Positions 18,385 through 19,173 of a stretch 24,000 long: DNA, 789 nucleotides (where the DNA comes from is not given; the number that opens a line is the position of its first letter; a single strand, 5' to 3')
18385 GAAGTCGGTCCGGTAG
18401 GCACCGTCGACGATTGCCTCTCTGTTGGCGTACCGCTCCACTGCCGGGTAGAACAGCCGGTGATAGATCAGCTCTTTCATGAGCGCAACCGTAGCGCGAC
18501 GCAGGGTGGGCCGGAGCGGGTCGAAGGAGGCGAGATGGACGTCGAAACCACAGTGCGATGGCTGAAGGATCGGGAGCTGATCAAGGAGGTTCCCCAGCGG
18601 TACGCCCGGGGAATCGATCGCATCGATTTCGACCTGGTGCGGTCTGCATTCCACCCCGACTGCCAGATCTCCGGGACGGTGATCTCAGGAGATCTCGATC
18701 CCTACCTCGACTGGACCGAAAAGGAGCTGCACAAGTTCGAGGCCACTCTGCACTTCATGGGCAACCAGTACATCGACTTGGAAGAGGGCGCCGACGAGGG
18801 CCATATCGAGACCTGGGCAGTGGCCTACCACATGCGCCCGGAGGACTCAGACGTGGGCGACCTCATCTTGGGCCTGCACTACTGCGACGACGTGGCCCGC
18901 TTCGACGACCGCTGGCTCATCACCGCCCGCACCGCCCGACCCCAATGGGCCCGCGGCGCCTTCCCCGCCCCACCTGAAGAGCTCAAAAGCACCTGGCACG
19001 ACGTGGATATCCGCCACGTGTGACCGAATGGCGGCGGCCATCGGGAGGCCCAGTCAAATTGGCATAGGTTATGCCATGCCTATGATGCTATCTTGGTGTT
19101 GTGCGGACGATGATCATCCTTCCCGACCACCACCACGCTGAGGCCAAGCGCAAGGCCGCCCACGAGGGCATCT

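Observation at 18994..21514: A recombinase-core-like repeat derived from the SnoaL gene 3' end partitions the downstream DNA into self-contained cassettes (integrase-less cassette array)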

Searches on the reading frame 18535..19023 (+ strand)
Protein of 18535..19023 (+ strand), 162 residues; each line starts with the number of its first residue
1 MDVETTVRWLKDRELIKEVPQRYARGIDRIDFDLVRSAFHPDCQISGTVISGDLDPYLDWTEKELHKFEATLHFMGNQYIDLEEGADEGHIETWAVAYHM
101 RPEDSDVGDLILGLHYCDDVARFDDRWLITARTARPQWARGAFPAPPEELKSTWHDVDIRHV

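Call 6: search_protein_families(library=pfam, proteins=[window:18535-19023:+], max_evalue=0.01)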
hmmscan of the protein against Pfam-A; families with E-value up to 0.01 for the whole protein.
window:18535-19023:+ (162 aa): 2 families
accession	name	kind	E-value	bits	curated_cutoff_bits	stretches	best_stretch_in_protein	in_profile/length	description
PF13577.12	SnoaL_4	-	3.1e-18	66.4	24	1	10-133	3-126/126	SnoaL-like domain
PF12893.14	Lumazine_bd_2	-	0.0053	17.9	22.1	0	12-63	2-57/116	Putative lumazine-binding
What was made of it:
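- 18535..19023 (+): SnoaL_4/NTF2-like gene, the anchor gene. Its last ~30-120 nt are what gets copied. Pfam SnoaL_4 3.1e-18 over residues 10-133 (call 6).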

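Call 9: find_encoding_contigs(protein=window:18535-19023:+, flank=10000, max_places=10)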
Protein window:18535-19023:+ (162 aa): 11 contigs read that carry it; 10 places shown.
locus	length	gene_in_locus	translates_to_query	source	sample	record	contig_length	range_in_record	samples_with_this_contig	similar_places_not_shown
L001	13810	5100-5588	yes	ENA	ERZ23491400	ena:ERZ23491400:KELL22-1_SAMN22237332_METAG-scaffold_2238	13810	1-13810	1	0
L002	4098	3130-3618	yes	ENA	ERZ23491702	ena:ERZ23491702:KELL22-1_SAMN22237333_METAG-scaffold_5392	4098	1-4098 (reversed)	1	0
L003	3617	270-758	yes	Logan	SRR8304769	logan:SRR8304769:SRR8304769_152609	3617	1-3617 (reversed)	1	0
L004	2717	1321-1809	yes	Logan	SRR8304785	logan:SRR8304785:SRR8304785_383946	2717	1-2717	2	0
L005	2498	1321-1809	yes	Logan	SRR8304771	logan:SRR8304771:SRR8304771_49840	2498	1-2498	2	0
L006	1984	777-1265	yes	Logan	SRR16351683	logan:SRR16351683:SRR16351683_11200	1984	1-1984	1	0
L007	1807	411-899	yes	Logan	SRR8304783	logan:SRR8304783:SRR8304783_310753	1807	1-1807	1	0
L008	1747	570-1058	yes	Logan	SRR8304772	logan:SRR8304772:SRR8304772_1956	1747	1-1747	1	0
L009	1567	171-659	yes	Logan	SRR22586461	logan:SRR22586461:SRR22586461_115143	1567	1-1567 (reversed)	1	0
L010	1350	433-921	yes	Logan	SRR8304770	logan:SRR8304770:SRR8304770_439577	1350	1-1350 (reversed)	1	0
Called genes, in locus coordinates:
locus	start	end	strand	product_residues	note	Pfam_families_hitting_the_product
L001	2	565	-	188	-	?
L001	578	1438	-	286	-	PF06737:Transglycosylas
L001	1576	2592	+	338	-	-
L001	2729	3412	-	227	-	PF01987:AIM24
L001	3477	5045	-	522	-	PF00501:AMP-binding, PF13193:AMP-binding_C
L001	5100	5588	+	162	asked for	PF13577:SnoaL_4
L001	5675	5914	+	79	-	-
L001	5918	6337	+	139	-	PF01850:PIN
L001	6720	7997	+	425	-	PF13173:AAA_14, PF13635:DUF4143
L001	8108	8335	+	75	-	PF09386:ParD (weak), PF22513:FitA-like_RHH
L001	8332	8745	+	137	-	PF01850:PIN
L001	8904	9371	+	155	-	-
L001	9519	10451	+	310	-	PF00106:adh_short, PF13561:adh_short_C2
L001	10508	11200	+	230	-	PF00535:Glycos_transf_2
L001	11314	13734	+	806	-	PF00521:DNA_topoisoIV, PF03989:DNA_gyraseA_C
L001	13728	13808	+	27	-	?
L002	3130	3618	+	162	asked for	PF13577:SnoaL_4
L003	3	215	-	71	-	?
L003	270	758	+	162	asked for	PF13577:SnoaL_4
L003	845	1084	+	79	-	-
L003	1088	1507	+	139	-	PF01850:PIN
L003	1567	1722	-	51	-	-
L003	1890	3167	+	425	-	PF13173:AAA_14, PF13635:DUF4143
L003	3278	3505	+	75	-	PF09386:ParD (weak), PF22513:FitA-like_RHH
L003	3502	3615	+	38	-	?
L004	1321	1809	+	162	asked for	PF13577:SnoaL_4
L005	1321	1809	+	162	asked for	PF13577:SnoaL_4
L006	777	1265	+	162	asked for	PF13577:SnoaL_4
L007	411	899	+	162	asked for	PF13577:SnoaL_4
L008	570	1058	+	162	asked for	PF13577:SnoaL_4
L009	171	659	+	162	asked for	PF13577:SnoaL_4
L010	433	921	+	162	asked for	PF13577:SnoaL_4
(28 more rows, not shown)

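Call 12: find_homologous_proteins(query=window:18535-19023:+, max_evalue=0.00001)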
Query window:18535-19023:+ (162 aa): 36 proteins with E <= 0.00001 among 59 candidates.
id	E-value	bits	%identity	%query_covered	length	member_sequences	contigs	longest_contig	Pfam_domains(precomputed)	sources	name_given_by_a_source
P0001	5.1e-103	360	95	100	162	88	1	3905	PF13577.13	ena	-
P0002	2.2e-102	358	94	100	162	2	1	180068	PF13577.13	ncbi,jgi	-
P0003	8.0e-101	353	93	100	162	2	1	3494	PF13577.13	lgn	-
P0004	2.6e-100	351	92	100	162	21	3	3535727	PF13577.13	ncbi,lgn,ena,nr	ncbi:MAG: nuclear transport factor 2 family protein [bacterium]|nr:nuclear transport factor 2 family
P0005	8.1e-95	333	88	100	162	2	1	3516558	PF13577.13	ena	-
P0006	8.5e-95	333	87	100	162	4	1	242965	PF13577.13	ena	-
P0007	2.3e-92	325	86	100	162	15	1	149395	PF13577.13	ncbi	-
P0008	4.3e-82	292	76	99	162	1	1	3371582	PF13577.13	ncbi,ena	-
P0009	1.2e-80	287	75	99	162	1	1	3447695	PF13577.13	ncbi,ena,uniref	ncbi:nuclear transport factor 2 family protein [Candidatus Poriferisocius sp.]|uniref:nuclear transp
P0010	2.0e-78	280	96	77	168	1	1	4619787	PF13577.13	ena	-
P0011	2.6e-77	276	75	96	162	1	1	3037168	PF13577.13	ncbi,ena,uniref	ncbi:nuclear transport factor 2 family protein [Candidatus Poriferisocius sp.]|uniref:nuclear transp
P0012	6.6e-50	187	57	90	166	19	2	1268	PF13577.13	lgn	-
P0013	4.0e-49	185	58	89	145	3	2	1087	PF13577.13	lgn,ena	-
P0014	5.5e-49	184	55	91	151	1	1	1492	PF13577.13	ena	-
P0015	1.7e-48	182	56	90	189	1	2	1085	PF13577.13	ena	-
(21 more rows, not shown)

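Call 15: find_encoding_contigs(protein=P0004, flank=10000, max_places=3)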
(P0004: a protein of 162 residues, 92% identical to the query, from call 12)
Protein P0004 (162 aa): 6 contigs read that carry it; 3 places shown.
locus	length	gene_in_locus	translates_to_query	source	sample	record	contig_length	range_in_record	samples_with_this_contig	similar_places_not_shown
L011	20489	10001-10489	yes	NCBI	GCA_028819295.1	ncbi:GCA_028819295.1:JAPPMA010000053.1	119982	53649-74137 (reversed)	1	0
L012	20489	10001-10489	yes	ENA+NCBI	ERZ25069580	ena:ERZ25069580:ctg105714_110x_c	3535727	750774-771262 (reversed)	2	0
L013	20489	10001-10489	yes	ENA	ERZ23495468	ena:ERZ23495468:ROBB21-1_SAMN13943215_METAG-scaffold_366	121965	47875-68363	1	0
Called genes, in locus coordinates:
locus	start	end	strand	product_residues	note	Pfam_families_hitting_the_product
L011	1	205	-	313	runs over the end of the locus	PF00005:ABC_tran, PF13304:AAA_21 (weak), PF13732:DrrA1-3_C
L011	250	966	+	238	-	PF00378:ECH_1, PF16113:ECH_2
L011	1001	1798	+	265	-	PF11716:MDMPI_N, PF12867:DinB_2, PF07398:MDMPI_C (weak)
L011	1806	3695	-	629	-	PF13231:PMT_2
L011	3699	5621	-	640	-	-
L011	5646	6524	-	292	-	PF06737:Transglycosylas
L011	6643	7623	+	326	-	PF00762:Ferrochelatase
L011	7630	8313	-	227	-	PF01987:AIM24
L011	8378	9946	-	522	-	PF00501:AMP-binding, PF13193:AMP-binding_C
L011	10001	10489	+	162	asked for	PF13577:SnoaL_4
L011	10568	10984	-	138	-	PF01850:PIN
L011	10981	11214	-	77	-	PF22513:FitA-like_RHH (weak)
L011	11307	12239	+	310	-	PF00106:adh_short, PF13561:adh_short_C2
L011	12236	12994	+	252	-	PF00535:Glycos_transf_2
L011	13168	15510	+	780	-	PF00521:DNA_topoisoIV, PF03989:DNA_gyraseA_C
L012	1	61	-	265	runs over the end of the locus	PF00005:ABC_tran, PF13304:AAA_21 (weak), PF13732:DrrA1-3_C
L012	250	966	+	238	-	PF00378:ECH_1, PF16113:ECH_2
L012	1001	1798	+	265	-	PF11716:MDMPI_N, PF12867:DinB_2, PF07398:MDMPI_C (weak)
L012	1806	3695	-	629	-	PF13231:PMT_2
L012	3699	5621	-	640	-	-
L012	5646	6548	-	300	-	PF06737:Transglycosylas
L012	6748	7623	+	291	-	PF00762:Ferrochelatase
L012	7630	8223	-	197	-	PF01987:AIM24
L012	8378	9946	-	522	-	PF00501:AMP-binding, PF13193:AMP-binding_C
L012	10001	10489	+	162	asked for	PF13577:SnoaL_4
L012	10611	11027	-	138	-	PF01850:PIN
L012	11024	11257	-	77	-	PF22513:FitA-like_RHH (weak)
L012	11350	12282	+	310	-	PF00106:adh_short, PF13561:adh_short_C2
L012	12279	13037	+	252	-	PF00535:Glycos_transf_2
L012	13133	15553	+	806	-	PF00521:DNA_topoisoIV, PF03989:DNA_gyraseA_C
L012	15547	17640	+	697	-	PF02518:HATPase_c, PF00204:DNA_gyraseB, PF01751:Toprim, PF00986:DNA_gyraseB_C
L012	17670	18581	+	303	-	PF10926:DUF2800 (weak), PF12705:PDDEXK_1, PF01930:Cas_Cas4 (weak)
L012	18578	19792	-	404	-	PF01636:APH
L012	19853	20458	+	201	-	PF08241:Methyltransf_11, PF13649:Methyltransf_25 (weak)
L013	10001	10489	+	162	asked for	PF13577:SnoaL_4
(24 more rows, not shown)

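Call 16: find_encoding_contigs(protein=P0005, flank=10000, max_places=2)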
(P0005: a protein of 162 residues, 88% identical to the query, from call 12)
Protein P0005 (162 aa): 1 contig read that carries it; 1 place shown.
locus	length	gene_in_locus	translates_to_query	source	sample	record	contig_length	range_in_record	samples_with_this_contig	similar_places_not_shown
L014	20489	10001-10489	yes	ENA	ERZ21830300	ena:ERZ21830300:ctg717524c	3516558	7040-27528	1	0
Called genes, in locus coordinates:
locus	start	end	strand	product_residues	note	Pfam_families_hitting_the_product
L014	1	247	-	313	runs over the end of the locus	PF00005:ABC_tran, PF13304:AAA_21 (weak), PF13732:DrrA1-3_C (weak)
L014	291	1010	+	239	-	PF00378:ECH_1, PF16113:ECH_2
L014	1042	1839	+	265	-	PF11716:MDMPI_N, PF12867:DinB_2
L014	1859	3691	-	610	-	PF13231:PMT_2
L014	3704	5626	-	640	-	PF20604:DUF6798 (weak)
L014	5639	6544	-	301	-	PF06737:Transglycosylas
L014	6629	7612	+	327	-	PF00762:Ferrochelatase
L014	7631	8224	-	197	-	PF01987:AIM24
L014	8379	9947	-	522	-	PF00501:AMP-binding, PF13193:AMP-binding_C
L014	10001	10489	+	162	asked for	PF13577:SnoaL_4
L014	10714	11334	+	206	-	-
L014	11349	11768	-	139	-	PF01850:PIN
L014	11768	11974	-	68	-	-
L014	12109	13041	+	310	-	PF00106:adh_short, PF13561:adh_short_C2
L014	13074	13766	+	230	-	PF00535:Glycos_transf_2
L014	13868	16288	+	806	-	PF00521:DNA_topoisoIV, PF03989:DNA_gyraseA_C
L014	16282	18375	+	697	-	PF02518:HATPase_c, PF00204:DNA_gyraseB, PF01751:Toprim, PF00986:DNA_gyraseB_C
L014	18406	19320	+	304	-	PF10926:DUF2800 (weak), PF12705:PDDEXK_1, PF01930:Cas_Cas4 (weak)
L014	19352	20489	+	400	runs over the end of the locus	PF01636:APH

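Call 17: find_encoding_contigs(protein=P0008, flank=10000, max_places=2)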
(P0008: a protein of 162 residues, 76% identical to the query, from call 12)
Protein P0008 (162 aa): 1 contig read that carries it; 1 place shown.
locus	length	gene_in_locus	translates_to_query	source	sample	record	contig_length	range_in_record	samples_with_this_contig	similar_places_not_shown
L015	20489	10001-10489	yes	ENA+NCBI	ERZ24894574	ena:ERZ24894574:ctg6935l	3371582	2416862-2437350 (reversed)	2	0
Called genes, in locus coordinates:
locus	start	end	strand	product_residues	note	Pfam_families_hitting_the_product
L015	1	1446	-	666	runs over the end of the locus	-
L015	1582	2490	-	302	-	PF06737:Transglycosylas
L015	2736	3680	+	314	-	PF00762:Ferrochelatase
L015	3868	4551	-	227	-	PF01987:AIM24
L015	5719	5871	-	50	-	-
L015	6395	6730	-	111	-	-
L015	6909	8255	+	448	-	PF02720:DUF222, PF01844:HNH (faint)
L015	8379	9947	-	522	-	PF00501:AMP-binding, PF13193:AMP-binding_C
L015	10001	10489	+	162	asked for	PF13577:SnoaL_4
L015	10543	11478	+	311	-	PF00106:adh_short (weak), PF13561:adh_short_C2, PF00106:adh_short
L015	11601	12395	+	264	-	PF00535:Glycos_transf_2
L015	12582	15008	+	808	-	PF00521:DNA_topoisoIV, PF03989:DNA_gyraseA_C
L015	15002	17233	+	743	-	PF02518:HATPase_c, PF00204:DNA_gyraseB, PF01751:Toprim, PF00986:DNA_gyraseB_C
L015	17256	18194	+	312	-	PF10926:DUF2800 (weak), PF12705:PDDEXK_1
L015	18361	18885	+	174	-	-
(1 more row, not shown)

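Call 18: find_encoding_contigs(protein=P0009, flank=10000, max_places=2)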
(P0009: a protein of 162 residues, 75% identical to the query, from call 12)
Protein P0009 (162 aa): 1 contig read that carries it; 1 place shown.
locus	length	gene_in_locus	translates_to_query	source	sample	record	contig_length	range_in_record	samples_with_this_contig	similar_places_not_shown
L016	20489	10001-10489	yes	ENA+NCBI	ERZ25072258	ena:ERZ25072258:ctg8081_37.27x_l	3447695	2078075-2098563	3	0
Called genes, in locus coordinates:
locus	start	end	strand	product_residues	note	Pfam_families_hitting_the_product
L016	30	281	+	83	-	-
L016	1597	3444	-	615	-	PF13231:PMT_2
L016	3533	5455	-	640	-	-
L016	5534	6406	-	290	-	PF06737:Transglycosylas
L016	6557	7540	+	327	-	PF00762:Ferrochelatase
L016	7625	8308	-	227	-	PF01987:AIM24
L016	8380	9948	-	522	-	PF00501:AMP-binding, PF13193:AMP-binding_C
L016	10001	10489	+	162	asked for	PF13577:SnoaL_4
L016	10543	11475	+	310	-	PF00106:adh_short, PF13561:adh_short_C2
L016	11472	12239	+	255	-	PF00535:Glycos_transf_2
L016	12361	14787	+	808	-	PF00521:DNA_topoisoIV, PF03989:DNA_gyraseA_C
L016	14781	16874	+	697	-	PF02518:HATPase_c, PF00204:DNA_gyraseB, PF01751:Toprim, PF00986:DNA_gyraseB_C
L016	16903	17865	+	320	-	PF10926:DUF2800 (faint), PF12705:PDDEXK_1, PF01930:Cas_Cas4 (faint)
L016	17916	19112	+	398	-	PF01636:APH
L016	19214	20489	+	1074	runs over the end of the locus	PF12705:PDDEXK_1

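Call 19: find_encoding_contigs(protein=P0011, flank=10000, max_places=2)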
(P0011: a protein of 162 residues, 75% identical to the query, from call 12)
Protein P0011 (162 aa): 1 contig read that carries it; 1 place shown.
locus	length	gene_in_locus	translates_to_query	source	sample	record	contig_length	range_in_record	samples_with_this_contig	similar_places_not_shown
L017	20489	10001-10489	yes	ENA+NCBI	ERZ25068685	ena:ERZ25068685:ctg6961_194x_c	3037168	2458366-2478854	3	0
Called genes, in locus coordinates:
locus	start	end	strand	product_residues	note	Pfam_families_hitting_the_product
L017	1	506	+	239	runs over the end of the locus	PF00378:ECH_1, PF16113:ECH_2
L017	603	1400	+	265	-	PF11716:MDMPI_N, PF12867:DinB_2 (weak)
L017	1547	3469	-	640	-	PF13231:PMT_2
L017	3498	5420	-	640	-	-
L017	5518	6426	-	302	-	PF06737:Transglycosylas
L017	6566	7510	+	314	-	PF00762:Ferrochelatase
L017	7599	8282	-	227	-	PF01987:AIM24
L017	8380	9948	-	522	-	PF00501:AMP-binding, PF13193:AMP-binding_C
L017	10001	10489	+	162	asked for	PF13577:SnoaL_4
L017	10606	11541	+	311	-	PF00106:adh_short, PF13561:adh_short_C2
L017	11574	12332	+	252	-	PF00535:Glycos_transf_2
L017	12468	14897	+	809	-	PF00521:DNA_topoisoIV, PF03989:DNA_gyraseA_C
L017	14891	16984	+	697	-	PF02518:HATPase_c, PF00204:DNA_gyraseB, PF01751:Toprim, PF00986:DNA_gyraseB_C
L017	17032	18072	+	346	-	PF12705:PDDEXK_1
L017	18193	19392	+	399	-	PF01636:APH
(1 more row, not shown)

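Call 20: find_encoding_contigs(protein=P0010, flank=10000, max_places=2)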
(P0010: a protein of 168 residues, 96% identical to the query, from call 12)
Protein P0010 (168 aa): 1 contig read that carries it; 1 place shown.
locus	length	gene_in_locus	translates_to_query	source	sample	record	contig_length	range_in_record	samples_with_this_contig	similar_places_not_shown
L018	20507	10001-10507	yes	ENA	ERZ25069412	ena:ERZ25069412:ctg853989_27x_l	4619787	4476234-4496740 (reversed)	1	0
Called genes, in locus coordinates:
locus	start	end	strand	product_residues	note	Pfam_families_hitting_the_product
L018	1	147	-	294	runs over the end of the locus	PF00005:ABC_tran, PF13304:AAA_21 (weak), PF13732:DrrA1-3_C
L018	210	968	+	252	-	PF00378:ECH_1, PF16113:ECH_2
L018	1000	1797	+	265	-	PF11716:MDMPI_N, PF12867:DinB_2, PF07398:MDMPI_C (weak)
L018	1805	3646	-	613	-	PF13231:PMT_2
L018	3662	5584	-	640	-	-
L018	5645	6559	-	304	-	PF06737:Transglycosylas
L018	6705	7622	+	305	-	PF00762:Ferrochelatase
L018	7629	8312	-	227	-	PF01987:AIM24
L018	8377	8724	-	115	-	PF13193:AMP-binding_C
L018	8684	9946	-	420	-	PF00501:AMP-binding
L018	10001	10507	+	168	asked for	PF13577:SnoaL_4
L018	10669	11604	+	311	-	PF00106:adh_short, PF13561:adh_short_C2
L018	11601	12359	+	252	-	PF00535:Glycos_transf_2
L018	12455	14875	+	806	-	PF00521:DNA_topoisoIV, PF03989:DNA_gyraseA_C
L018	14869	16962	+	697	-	PF02518:HATPase_c, PF00204:DNA_gyraseB, PF01751:Toprim, PF00986:DNA_gyraseB_C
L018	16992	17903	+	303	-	PF10926:DUF2800 (weak), PF12705:PDDEXK_1, PF01930:Cas_Cas4 (faint)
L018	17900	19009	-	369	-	PF01636:APH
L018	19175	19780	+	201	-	PF08241:Methyltransf_11, PF13649:Methyltransf_25 (weak)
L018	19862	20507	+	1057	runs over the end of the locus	PF12705:PDDEXK_1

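Call 21: find_encoding_contigs(protein=P0007, flank=10000, max_places=2)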
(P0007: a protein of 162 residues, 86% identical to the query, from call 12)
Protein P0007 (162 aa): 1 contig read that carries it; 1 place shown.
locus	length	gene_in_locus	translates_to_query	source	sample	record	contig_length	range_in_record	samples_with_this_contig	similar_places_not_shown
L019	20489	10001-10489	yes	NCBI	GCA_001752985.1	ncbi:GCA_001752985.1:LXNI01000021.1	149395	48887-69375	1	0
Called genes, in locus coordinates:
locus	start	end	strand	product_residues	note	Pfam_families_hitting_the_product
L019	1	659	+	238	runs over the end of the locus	PF00378:ECH_1, PF16113:ECH_2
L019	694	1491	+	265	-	PF11716:MDMPI_N, PF12867:DinB_2, PF07398:MDMPI_C (weak)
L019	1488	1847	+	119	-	PF00462:Glutaredoxin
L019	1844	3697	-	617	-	PF13231:PMT_2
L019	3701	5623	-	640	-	-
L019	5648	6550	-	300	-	PF06737:Transglycosylas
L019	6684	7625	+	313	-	PF00762:Ferrochelatase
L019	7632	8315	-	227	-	PF01987:AIM24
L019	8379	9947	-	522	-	PF00501:AMP-binding, PF13193:AMP-binding_C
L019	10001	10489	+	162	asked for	PF13577:SnoaL_4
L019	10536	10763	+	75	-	PF09386:ParD (weak), PF22513:FitA-like_RHH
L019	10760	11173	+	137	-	PF01850:PIN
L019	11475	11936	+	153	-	-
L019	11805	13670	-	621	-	-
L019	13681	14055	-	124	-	-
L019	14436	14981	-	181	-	-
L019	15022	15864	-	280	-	-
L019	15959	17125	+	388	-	PF13384:HTH_23 (faint), PF13936:HTH_38, PF00665:rve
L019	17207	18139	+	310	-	PF00106:adh_short, PF13561:adh_short_C2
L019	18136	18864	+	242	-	PF00535:Glycos_transf_2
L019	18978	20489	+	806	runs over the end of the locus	PF00521:DNA_topoisoIV, PF03989:DNA_gyraseA_C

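Call 22: find_encoding_contigs(protein=P0002, flank=10000, max_places=2)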
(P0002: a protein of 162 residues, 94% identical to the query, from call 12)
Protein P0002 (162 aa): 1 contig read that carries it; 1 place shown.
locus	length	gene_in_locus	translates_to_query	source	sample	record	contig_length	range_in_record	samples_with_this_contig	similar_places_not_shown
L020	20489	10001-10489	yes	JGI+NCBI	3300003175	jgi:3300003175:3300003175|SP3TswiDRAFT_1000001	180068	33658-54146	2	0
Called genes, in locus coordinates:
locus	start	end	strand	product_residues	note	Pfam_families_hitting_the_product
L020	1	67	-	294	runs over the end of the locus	PF00005:ABC_tran, PF13304:AAA_21 (weak), PF13732:DrrA1-3_C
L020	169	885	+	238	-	PF00378:ECH_1, PF16113:ECH_2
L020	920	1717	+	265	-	PF11716:MDMPI_N, PF12867:DinB_2, PF07398:MDMPI_C (weak)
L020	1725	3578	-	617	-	PF13231:PMT_2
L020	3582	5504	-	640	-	-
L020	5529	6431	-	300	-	PF06737:Transglycosylas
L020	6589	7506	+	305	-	PF00762:Ferrochelatase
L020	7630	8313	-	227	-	PF01987:AIM24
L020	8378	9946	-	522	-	PF00501:AMP-binding, PF13193:AMP-binding_C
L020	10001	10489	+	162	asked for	PF13577:SnoaL_4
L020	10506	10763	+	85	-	PF09386:ParD (weak), PF22513:FitA-like_RHH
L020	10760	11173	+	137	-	PF01850:PIN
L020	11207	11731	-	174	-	-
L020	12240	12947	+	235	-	-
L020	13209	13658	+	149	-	PF13340:DUF4096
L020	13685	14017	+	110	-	PF01609:DDE_Tnp_1, PF13586:DDE_Tnp_1_2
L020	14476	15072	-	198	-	-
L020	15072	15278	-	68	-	-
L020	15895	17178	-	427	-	PF13173:AAA_14, PF13635:DUF4143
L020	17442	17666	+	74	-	-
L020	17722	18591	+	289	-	PF00106:adh_short, PF13561:adh_short_C2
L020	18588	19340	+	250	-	PF13641:Glyco_tranf_2_3 (weak), PF00535:Glycos_transf_2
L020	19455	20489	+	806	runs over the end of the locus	PF00521:DNA_topoisoIV, PF03989:DNA_gyraseA_C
